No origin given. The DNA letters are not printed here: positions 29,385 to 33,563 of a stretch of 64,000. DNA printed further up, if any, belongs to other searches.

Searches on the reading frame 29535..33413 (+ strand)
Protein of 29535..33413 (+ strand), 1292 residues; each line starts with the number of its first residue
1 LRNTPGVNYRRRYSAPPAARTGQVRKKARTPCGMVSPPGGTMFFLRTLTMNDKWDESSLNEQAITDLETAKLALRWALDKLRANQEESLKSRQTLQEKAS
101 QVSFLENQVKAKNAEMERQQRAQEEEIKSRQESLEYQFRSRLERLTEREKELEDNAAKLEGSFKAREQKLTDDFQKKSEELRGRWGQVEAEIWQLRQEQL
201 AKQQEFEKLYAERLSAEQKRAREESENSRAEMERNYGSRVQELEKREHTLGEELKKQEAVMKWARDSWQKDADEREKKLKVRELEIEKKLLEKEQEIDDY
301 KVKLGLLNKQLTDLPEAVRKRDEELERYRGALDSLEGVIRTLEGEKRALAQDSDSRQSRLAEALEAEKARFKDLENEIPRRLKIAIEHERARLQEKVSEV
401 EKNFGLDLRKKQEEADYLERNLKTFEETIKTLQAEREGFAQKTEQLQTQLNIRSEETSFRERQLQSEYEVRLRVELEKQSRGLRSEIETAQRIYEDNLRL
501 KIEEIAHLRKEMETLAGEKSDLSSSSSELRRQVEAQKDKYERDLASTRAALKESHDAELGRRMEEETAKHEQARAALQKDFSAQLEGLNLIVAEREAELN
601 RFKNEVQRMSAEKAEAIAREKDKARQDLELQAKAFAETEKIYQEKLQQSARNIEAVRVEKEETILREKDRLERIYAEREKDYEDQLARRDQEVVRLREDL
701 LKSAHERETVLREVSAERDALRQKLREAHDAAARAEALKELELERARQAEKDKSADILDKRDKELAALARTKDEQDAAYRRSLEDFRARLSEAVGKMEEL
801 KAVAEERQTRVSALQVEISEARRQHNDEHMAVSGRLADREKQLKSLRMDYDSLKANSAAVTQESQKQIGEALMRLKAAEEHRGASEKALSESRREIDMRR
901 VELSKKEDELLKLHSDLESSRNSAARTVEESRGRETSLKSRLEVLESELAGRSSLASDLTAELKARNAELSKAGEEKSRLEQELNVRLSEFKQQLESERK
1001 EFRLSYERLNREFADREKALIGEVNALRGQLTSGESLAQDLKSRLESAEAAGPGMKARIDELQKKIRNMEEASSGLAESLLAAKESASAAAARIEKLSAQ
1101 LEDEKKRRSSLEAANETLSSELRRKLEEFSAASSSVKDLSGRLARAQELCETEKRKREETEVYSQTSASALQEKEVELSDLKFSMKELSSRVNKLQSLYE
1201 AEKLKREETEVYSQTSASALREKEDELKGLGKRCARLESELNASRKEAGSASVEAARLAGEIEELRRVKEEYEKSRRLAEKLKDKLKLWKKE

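Call 6: search_protein_families(library=pfam, proteins=[window:29535-33413:+])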
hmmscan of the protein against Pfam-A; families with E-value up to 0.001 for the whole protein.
window:29535-33413:+ (1292 aa): 0 families

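Call 16: search_protein_families(library=ncbifam, proteins=[window:29535-33413:+], max_evalue=0.01)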
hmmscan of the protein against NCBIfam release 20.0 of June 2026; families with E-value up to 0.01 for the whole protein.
window:29535-33413:+ (1292 aa): 5 families
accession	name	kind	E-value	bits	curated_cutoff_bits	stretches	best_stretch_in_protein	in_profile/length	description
TIGR02168.1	SMC_prok_B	equivalog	5.3e-14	51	567.35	2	1008-1285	686-964/1181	chromosome segregation protein SMC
NF045487.1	ASRP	equivalog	1.8e-08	33.4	300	1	1021-1287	94-365/593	archaea-specific SMC-related protein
TIGR02169.1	SMC_prok_A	equivalog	4.6e-08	31.2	729.4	2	870-1123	675-935/1165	chromosome segregation protein SMC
TIGR04523.1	Mplasa_alph_rch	subfamily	8.6e-06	24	270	1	861-1275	241-646/745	helix-rich protein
NF002572.0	PRK02224.1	equivalog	1.9e-05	23.2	1087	1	946-1275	205-524/888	DNA double-strand break repair ATPase Rad50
